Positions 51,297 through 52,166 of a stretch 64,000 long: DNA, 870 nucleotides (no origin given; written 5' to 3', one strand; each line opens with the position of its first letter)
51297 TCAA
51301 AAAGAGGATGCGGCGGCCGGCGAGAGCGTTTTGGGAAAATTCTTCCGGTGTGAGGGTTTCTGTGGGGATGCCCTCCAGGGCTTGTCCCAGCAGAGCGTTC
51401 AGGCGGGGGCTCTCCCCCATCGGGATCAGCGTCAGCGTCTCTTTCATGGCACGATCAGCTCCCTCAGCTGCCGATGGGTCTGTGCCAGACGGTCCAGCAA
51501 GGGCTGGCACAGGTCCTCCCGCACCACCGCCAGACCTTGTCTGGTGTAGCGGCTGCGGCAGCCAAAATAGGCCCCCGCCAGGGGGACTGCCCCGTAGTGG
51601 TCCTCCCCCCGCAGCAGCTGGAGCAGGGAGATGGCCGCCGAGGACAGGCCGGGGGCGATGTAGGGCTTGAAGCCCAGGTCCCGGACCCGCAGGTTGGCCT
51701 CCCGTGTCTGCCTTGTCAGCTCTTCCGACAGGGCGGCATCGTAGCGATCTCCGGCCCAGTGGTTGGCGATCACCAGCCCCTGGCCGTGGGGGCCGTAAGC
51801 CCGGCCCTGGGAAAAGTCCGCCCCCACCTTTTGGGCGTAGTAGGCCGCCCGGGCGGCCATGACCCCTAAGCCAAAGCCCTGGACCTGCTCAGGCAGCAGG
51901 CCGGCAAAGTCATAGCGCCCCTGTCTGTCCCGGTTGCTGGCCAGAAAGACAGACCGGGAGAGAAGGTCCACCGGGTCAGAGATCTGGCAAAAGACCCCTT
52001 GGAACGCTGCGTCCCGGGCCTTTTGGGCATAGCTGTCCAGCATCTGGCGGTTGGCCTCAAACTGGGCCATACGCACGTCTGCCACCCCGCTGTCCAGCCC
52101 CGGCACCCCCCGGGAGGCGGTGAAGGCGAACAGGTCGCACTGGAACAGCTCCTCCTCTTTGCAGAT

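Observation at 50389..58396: Orphan operon built around a 1,565-aa HD / NadD-like nucleotidyltransferase / GNAT-like / PRTase-like fusion protein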

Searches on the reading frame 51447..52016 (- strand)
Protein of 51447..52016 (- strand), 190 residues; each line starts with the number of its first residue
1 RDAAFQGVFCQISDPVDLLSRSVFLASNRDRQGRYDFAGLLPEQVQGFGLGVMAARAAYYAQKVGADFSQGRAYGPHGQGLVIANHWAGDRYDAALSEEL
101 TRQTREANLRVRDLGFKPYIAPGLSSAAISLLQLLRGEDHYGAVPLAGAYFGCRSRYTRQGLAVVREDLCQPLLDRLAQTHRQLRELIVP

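Call 110: search_solved_structures(query=A13, max_evalue=10, show_alignments=3)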
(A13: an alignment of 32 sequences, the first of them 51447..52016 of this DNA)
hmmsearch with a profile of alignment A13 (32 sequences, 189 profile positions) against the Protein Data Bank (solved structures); distinct sequences matched with E-value up to 10: 13.
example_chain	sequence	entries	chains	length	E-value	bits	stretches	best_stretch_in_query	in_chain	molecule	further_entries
4m1q_A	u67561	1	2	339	0.021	17.9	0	140-187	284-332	L-lactate dehydrogenase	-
4q3n_A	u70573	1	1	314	0.62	13.1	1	3-59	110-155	MGS-M5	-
6h9s_A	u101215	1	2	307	0.66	13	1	87-184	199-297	L-lactate dehydrogenase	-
3zh2_A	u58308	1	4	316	0.81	12.8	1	37-135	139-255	L-LACTATE DEHYDROGENASE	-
1cet_A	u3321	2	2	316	0.82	12.7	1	37-135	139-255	PROTEIN (L-LACTATE DEHYDROGENASE) | L-LACTATE DEHYDROGENASE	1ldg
1ceq_A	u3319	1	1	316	0.82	12.7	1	37-135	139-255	PROTEIN (L-LACTATE DEHYDROGENASE)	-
1u4o_A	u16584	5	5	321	0.83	12.7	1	37-135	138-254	L-lactate dehydrogenase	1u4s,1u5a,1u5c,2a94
4plz_A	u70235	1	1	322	0.84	12.7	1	37-135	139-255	L-lactate dehydrogenase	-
1t24_A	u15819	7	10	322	0.84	12.7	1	37-135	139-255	L-lactate dehydrogenase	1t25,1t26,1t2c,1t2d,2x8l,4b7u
1xiv_A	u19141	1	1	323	0.85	12.7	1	37-135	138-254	L-lactate dehydrogenase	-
9rtd_A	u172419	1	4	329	0.91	12.6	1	37-135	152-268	L-lactate dehydrogenase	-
3d0o_A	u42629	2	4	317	1.7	11.7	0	3-27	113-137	L-lactate dehydrogenase 1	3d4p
3h3j_A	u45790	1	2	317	1.7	11.7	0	3-27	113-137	L-lactate dehydrogenase 1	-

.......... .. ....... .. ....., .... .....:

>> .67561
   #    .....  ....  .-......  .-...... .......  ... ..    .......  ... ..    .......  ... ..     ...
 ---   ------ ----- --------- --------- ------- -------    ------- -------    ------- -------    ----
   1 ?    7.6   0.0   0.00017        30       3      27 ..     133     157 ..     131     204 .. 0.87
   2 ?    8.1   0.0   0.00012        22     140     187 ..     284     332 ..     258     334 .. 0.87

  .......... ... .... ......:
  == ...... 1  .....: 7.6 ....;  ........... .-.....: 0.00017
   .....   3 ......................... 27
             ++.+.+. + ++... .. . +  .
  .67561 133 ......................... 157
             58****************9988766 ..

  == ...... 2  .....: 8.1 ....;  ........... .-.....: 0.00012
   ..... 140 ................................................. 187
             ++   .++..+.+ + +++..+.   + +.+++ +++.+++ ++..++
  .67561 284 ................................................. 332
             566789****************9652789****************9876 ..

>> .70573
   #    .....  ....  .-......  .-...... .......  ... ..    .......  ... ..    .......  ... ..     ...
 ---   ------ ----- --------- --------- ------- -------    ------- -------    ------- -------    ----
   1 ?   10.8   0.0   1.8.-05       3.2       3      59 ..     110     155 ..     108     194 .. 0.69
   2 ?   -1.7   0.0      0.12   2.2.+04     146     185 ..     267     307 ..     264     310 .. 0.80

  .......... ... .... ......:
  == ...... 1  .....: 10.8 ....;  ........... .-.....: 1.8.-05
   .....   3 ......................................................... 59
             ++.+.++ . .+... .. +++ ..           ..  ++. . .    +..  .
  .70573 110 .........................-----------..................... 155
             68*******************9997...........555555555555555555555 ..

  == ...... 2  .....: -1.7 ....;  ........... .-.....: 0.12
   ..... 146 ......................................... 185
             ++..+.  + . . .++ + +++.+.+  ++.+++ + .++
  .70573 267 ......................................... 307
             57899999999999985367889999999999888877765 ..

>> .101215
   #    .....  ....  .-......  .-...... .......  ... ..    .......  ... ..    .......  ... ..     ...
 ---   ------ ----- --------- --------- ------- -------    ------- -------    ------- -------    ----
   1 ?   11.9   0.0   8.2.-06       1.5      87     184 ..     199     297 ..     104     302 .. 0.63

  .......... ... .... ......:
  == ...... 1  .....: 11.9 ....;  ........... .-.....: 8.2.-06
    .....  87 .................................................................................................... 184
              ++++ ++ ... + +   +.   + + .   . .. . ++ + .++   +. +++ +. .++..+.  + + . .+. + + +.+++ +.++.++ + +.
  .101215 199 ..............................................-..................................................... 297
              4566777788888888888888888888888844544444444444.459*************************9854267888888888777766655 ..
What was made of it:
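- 51444..52688 (-): LDH/MDH-superfamily dehydrogenase-like gene (414 aa) with a ~105-aa N-terminal extension. It overlaps the giant gene by 11 nt; GGGAGG lies 12 nt upstream of its ATG. Call 110: colinear C-terminal alignment.
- On L-LDH / MDH family: The C-domain gives only weak, colinear LDH hits (call 110).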
